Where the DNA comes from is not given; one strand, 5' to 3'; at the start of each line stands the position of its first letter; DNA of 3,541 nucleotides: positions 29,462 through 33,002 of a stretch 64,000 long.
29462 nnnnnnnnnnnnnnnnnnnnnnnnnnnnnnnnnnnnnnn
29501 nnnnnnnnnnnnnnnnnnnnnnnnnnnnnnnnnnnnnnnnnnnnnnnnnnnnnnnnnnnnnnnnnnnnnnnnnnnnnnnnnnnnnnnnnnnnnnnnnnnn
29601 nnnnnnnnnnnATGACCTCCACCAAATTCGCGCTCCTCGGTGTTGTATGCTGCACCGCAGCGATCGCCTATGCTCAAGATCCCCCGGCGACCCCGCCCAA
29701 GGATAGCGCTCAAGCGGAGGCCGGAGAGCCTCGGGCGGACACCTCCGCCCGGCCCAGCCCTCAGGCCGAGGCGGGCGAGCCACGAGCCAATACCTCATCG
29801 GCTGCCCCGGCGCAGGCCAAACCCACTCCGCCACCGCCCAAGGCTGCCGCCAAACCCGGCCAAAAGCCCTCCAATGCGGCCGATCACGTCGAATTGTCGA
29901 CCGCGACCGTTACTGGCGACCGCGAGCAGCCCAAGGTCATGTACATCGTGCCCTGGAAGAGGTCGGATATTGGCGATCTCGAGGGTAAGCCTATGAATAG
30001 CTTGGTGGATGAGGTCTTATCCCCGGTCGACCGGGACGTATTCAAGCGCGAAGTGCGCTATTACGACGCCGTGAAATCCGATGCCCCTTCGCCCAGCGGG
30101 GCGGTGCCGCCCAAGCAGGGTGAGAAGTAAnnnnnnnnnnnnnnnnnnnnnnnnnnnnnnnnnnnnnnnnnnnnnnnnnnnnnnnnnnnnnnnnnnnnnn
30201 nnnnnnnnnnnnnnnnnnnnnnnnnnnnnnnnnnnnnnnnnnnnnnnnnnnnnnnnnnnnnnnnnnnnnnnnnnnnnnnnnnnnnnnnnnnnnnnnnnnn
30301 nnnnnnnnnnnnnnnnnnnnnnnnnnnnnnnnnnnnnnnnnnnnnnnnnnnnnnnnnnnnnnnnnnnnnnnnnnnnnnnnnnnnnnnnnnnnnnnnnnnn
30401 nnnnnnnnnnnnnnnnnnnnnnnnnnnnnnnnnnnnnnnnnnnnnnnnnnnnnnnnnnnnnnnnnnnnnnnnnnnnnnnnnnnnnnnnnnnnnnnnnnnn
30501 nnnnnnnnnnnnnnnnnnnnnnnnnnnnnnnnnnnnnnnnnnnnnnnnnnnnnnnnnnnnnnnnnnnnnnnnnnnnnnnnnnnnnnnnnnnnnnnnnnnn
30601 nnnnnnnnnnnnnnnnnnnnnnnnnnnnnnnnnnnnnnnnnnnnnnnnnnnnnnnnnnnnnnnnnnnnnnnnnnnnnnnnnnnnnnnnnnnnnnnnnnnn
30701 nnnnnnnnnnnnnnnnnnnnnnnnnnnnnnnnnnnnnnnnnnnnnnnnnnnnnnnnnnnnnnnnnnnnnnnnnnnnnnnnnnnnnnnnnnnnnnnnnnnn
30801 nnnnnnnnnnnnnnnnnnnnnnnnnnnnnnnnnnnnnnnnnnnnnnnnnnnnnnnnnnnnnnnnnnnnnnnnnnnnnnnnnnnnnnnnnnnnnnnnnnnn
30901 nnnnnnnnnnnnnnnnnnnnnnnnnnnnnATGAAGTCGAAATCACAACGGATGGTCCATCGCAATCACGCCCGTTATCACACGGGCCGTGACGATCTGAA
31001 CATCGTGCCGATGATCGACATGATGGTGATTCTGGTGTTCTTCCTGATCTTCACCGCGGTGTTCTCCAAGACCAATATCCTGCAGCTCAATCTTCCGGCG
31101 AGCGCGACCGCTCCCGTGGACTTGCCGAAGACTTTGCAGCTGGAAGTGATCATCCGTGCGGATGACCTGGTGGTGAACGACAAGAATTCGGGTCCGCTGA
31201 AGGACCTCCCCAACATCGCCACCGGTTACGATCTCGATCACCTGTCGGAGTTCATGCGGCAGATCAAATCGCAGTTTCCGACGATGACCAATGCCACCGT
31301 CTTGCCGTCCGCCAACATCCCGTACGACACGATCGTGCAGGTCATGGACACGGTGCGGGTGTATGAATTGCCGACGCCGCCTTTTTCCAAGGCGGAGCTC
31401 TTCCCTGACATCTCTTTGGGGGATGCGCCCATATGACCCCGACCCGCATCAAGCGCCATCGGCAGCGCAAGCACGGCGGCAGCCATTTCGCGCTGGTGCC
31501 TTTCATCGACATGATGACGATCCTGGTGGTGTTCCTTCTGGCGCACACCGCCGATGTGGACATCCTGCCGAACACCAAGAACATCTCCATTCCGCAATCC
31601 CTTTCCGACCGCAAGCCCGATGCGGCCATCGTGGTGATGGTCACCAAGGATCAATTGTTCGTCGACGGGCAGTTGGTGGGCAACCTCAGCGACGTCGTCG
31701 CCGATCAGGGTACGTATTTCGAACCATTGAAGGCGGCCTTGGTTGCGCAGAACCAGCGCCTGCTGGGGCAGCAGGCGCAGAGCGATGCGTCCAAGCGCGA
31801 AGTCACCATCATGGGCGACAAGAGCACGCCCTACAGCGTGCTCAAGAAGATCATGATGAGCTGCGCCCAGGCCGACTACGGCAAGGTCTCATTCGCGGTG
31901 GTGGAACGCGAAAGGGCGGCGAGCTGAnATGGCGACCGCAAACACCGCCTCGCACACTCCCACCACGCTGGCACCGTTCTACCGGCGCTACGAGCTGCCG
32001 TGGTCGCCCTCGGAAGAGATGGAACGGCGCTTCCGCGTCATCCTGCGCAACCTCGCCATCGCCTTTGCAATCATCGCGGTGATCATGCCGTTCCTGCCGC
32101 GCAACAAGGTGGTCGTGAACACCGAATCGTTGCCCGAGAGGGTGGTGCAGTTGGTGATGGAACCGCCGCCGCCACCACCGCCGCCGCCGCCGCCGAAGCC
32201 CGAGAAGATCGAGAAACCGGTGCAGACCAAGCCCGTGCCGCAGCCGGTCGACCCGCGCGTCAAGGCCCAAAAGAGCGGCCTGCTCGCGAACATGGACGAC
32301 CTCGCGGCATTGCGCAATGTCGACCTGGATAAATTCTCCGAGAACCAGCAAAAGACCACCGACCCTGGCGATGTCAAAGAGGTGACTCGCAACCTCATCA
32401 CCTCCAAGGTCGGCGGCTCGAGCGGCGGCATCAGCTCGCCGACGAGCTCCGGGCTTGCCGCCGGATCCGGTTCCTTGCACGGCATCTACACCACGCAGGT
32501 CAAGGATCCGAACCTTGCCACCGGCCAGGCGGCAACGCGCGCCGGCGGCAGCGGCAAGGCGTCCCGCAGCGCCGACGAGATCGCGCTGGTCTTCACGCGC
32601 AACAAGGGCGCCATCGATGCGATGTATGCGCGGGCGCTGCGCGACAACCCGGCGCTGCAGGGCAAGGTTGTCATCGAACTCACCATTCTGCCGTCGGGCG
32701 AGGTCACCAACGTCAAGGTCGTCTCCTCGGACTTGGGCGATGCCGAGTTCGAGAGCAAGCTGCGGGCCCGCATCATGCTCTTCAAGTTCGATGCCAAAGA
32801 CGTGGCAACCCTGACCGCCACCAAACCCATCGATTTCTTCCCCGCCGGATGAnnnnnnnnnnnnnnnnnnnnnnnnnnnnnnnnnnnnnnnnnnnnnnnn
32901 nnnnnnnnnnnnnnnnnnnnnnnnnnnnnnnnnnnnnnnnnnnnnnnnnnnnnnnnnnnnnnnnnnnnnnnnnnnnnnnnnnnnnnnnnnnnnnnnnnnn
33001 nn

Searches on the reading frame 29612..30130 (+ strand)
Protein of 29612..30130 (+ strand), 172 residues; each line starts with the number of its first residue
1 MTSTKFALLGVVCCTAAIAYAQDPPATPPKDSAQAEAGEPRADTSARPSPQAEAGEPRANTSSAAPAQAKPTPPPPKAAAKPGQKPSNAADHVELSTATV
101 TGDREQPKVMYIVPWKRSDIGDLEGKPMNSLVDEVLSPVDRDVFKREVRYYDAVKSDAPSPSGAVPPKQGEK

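Call 8: search_protein_families(library=pfam, proteins=[window:29612-30130:+], max_evalue=0.01)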
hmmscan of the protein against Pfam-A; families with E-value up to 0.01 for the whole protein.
window:29612-30130:+ (172 aa): 0 families

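Call 27: search_protein_families(library=ncbifam, proteins=[window:29612-30130:+], max_evalue=0.001)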
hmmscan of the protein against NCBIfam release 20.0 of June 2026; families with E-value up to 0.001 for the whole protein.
window:29612-30130:+ (172 aa): 0 families

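Call 55: search_solved_structures(query=window:29612-30130:+, max_evalue=1)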
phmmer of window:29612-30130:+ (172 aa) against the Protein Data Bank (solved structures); distinct sequences matched with E-value up to 1: 1.
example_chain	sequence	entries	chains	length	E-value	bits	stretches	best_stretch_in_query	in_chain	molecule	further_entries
7ew6_E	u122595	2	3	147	0.017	18.3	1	35-82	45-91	Photosystem I reaction center subunit IV, chloroplastic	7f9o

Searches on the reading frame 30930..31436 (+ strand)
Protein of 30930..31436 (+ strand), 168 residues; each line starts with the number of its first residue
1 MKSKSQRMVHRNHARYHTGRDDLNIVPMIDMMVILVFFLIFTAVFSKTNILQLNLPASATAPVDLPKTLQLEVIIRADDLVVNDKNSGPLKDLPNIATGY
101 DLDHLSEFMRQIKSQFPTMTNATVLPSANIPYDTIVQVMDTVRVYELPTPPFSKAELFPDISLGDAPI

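Call 8: search_protein_families(library=pfam, proteins=[window:30930-31436:+], max_evalue=0.01)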
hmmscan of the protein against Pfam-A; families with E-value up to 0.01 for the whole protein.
window:30930-31436:+ (168 aa): 1 family
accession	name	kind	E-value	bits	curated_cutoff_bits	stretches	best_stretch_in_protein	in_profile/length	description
PF02472.21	ExbD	-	2.7e-16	60.2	25.4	1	22-145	7-116/128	Biopolymer transport protein ExbD/TolR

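Call 27: search_protein_families(library=ncbifam, proteins=[window:30930-31436:+], max_evalue=0.001)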
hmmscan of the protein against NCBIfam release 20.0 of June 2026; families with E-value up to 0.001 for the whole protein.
window:30930-31436:+ (168 aa): 4 families
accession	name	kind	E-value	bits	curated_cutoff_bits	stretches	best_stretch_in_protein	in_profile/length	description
TIGR02801.1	tolR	equivalog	2.9e-11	44.1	127.3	1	22-143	4-117/129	protein TolR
TIGR02804.1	ExbD_2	equivalog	4e-08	33.7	123.45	1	21-87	2-69/121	TonB system transport protein ExbD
NF008429.0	PRK11267.1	equivalog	2.7e-05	24.3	216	1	19-82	14-76/141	TonB system transport protein ExbD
TIGR02803.1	ExbD_1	equivalog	0.00011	22.4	152.95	1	22-82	3-61/122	TonB system transport protein ExbD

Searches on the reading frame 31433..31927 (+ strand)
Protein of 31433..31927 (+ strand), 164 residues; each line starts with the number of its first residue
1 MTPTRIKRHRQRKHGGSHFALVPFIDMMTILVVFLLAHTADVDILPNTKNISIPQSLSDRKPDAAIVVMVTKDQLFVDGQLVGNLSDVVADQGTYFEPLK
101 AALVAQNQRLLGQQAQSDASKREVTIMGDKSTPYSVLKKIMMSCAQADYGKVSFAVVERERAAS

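Call 8: search_protein_families(library=pfam, proteins=[window:31433-31927:+], max_evalue=0.01)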
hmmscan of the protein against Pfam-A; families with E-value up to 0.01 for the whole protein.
window:31433-31927:+ (164 aa): 1 family
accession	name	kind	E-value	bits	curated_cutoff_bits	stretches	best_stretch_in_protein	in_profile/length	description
PF02472.21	ExbD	-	1.2e-16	61.4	25.4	1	17-156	6-125/128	Biopolymer transport protein ExbD/TolR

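Call 27: search_protein_families(library=ncbifam, proteins=[window:31433-31927:+], max_evalue=0.001)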
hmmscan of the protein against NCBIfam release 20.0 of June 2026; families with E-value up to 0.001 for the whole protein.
window:31433-31927:+ (164 aa): 3 families
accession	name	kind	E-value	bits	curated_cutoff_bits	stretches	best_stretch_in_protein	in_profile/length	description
TIGR02801.1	tolR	equivalog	4.3e-06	27.4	127.3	1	20-154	6-126/129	protein TolR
NF008429.0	PRK11267.1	equivalog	1.8e-05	24.8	216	0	19-158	18-136/141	TonB system transport protein ExbD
TIGR02803.1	ExbD_1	equivalog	0.00022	21.3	152.95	0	21-154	6-118/122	TonB system transport protein ExbD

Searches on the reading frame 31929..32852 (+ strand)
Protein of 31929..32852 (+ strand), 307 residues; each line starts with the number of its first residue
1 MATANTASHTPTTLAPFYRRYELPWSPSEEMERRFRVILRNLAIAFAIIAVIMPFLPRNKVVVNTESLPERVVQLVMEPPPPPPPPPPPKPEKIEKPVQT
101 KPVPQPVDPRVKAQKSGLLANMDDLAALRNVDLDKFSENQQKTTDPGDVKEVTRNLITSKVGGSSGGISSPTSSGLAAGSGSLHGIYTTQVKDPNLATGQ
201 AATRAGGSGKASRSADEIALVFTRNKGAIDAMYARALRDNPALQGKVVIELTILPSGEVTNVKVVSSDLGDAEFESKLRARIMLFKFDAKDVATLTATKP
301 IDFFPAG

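Call 8: search_protein_families(library=pfam, proteins=[window:31929-32852:+], max_evalue=0.01)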
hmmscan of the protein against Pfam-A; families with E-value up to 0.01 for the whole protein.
window:31929-32852:+ (307 aa): 1 family
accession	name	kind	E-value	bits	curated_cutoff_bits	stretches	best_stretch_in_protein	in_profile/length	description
PF03544.19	TonB_C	-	5.4e-05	24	24.6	1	243-268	14-39/79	Gram-negative bacterial TonB protein C-terminal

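Call 27: search_protein_families(library=ncbifam, proteins=[window:31929-32852:+], max_evalue=0.001)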
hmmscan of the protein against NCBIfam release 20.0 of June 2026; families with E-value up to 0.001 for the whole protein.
window:31929-32852:+ (307 aa): 4 families
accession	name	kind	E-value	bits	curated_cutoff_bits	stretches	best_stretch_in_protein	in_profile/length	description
NF033768.1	myxo_SS_tail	domain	3.7e-18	65.4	40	1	214-303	2-91/92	AgmX/PglI C-terminal domain-containing protein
NF033760.1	gliding_GltG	equivalog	5.2e-10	38.5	650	1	220-288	561-629/650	adventurous gliding motility protein GltG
TIGR01352.1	tonB_Cterm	subfamily_domain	2.1e-07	31.1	27.1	1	243-303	12-73/76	TonB family protein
NF033761.1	gliding_GltJ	equivalog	2.3e-05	23.7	450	0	214-270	582-638/671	adventurous gliding motility protein GltJ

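Call 54: search_solved_structures(query=window:31929-32852:+, max_evalue=0.1)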
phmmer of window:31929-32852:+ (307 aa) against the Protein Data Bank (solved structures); distinct sequences matched with E-value up to 0.1: 0.
